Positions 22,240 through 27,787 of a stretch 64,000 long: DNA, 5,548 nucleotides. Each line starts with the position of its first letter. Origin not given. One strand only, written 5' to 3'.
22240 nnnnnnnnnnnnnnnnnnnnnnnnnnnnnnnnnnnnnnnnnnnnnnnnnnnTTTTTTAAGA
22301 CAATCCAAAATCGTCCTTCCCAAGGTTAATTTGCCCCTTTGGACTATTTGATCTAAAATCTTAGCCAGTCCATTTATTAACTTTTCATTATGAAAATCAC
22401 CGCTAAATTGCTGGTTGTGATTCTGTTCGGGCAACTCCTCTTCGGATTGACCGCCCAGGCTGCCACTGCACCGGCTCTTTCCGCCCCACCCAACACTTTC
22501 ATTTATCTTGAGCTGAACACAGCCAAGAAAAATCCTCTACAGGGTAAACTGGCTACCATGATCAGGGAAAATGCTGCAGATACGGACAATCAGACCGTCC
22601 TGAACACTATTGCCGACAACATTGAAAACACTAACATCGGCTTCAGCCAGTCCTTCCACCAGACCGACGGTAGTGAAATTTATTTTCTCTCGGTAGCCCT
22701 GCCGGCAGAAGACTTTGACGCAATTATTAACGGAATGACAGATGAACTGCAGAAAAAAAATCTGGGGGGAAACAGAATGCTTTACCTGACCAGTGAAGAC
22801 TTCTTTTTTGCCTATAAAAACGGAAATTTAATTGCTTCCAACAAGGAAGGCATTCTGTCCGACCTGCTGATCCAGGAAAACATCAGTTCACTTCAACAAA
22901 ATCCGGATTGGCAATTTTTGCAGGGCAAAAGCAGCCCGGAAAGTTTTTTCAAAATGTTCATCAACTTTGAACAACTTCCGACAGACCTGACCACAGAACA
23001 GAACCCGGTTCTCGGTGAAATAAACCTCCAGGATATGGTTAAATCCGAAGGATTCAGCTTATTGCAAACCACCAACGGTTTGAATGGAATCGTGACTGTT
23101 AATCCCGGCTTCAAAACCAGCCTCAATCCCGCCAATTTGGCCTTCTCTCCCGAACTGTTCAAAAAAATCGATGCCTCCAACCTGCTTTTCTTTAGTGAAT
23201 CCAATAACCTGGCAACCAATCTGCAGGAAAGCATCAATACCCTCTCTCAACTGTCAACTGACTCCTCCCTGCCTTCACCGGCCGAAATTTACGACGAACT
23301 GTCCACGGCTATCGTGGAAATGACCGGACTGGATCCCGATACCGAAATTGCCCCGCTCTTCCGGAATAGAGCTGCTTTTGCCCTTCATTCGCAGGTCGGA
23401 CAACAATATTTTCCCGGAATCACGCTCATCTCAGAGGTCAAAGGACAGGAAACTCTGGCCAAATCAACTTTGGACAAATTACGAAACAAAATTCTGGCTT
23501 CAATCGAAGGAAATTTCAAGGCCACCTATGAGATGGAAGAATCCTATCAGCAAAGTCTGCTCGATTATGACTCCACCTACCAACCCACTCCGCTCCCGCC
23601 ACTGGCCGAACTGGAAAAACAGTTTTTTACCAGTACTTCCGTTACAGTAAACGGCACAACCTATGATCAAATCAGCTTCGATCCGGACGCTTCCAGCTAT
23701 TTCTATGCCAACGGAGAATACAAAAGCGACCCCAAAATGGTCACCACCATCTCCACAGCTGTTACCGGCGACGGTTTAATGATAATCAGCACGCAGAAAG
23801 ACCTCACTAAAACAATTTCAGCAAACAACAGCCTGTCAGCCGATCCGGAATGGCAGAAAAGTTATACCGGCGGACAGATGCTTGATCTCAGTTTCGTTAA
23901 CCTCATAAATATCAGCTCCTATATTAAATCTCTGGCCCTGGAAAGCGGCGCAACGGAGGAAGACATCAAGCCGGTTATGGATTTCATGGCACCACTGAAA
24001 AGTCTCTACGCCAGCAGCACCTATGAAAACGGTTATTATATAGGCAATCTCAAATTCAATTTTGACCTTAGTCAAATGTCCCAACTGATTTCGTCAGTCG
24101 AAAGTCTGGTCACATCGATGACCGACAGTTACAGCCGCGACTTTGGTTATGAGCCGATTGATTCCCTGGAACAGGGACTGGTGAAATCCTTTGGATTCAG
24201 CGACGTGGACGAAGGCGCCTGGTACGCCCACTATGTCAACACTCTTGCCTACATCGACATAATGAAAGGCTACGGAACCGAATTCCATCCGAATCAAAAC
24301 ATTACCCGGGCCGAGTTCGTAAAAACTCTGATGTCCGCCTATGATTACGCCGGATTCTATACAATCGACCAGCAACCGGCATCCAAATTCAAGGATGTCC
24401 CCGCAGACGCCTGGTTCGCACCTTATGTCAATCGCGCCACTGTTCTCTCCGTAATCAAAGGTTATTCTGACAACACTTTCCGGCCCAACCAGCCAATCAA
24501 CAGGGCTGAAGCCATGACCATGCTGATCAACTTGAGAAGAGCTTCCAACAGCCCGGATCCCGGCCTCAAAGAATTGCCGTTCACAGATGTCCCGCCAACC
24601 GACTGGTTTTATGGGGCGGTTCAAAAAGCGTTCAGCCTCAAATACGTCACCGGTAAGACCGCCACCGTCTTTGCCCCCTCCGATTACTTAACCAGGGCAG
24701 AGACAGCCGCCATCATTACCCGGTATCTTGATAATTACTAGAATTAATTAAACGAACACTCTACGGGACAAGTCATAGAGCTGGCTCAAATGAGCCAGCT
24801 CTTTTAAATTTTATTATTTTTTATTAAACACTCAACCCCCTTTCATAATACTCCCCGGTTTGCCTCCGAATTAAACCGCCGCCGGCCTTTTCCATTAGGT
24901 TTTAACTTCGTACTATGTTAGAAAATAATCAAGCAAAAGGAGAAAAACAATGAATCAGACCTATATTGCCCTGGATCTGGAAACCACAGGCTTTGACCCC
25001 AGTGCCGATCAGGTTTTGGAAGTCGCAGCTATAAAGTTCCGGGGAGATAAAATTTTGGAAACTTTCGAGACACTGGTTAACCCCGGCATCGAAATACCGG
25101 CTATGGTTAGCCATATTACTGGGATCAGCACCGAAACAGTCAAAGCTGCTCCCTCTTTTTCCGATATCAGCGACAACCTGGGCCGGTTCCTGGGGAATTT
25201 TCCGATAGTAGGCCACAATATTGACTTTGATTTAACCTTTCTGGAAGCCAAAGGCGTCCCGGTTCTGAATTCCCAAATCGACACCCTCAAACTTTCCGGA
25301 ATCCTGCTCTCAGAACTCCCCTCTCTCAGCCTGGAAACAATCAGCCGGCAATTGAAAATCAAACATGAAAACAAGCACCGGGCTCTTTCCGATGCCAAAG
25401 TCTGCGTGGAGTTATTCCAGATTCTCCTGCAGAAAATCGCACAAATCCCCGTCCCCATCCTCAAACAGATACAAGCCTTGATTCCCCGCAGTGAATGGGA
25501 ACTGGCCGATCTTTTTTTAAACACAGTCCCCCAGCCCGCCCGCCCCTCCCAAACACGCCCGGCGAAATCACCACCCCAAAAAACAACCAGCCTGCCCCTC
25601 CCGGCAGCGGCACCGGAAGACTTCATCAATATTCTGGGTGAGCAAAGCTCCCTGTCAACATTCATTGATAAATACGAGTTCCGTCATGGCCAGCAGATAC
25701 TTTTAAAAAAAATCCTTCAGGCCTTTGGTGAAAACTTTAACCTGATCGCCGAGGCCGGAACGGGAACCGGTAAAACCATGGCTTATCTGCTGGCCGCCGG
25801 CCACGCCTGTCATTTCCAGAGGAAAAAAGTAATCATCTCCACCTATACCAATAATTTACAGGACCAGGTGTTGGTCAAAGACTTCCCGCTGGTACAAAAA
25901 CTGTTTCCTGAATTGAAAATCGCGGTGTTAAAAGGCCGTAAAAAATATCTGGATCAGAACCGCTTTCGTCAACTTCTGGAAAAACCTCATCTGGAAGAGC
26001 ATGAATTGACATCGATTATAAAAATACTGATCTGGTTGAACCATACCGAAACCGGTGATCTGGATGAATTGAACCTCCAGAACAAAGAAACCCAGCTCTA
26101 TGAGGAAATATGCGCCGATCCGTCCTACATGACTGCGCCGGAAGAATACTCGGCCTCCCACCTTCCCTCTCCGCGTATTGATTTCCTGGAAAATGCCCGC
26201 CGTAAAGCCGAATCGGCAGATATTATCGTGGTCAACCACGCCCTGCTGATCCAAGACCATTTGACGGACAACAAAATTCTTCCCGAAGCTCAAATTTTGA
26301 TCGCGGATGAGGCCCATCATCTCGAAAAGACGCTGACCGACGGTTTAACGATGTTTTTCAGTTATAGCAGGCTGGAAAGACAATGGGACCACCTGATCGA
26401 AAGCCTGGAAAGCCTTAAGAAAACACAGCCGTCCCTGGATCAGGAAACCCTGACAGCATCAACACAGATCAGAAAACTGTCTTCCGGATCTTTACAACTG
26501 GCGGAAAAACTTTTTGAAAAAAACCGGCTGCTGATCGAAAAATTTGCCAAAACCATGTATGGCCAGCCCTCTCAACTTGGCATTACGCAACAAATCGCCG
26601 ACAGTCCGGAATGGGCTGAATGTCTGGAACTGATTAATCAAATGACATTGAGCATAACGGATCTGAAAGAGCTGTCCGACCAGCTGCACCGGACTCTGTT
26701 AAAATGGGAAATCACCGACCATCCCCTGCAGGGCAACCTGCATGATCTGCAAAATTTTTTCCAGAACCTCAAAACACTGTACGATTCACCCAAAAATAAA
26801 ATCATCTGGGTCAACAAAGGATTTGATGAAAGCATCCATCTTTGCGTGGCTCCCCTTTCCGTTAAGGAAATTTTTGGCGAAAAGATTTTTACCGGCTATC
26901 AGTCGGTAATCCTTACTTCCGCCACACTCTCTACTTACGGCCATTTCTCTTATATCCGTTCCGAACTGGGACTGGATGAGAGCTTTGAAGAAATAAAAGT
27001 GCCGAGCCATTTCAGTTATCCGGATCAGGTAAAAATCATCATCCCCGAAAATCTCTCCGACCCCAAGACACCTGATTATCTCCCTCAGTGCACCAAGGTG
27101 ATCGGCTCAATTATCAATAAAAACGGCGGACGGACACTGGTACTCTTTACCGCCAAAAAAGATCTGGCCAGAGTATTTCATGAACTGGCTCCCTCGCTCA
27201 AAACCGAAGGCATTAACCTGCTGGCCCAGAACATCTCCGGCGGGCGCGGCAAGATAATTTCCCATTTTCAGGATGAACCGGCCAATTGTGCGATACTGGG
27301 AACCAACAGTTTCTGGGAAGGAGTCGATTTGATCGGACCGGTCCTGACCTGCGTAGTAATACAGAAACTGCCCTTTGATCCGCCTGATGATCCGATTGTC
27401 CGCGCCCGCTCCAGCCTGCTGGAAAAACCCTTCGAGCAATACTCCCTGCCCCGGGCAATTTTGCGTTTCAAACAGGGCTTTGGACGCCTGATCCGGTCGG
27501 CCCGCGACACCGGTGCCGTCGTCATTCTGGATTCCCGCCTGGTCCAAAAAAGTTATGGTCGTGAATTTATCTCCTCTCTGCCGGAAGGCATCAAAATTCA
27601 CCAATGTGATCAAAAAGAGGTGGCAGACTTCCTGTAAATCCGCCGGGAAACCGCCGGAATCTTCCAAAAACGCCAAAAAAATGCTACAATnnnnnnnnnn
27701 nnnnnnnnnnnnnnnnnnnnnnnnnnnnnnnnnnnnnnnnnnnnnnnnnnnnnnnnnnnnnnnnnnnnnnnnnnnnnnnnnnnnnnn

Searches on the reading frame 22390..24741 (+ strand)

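Call 32: search_protein_families(library=pfam, proteins=[window:22390-24741:+], max_evalue=0.001)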
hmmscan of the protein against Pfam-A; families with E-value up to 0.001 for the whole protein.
window:22390-24741:+ (783 aa): 1 family
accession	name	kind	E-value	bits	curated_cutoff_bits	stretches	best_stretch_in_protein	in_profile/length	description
PF00395.25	SLH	-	6.1e-38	129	20.8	3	666-708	1-43/44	S-layer homology domain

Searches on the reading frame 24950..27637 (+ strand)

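Call 32: search_protein_families(library=pfam, proteins=[window:24950-27637:+], max_evalue=0.001)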
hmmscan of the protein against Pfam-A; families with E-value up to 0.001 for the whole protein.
window:24950-27637:+ (895 aa): 8 families
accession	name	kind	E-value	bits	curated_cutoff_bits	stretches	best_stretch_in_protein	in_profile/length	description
PF13307.12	Helicase_C_2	-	4.4e-39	134.7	25.3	1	720-879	3-169/170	Helicase C-terminal domain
PF00929.31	RNase_T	-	1.5e-27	97.6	24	1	6-156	1-164/164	Exonuclease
PF00270.35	DEAD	-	4.2e-11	43.3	26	1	248-331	4-84/167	DEAD/DEAH box helicase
PF04851.21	ResIII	-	1.1e-07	32.4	22.5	1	242-461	2-140/164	Type III restriction enzyme, res subunit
PF01612.26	DNA_pol_A_exo1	-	1.3e-05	25.6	23.6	1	2-136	19-128/173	3'-5' exonuclease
PF21762.3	DEDDh_C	-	0.00014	22.5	27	1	83-155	107-184/188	DNA polymerase III subunit epsilon-like, C-terminal domain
PF16473.11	Rv2179c-like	-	0.00026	21.2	27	0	5-157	2-174/177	3'-5' exoribonuclease Rv2179c-like domain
PF06733.21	DEAD_2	-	0.00029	21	21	1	416-466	111-163/172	DEAD_2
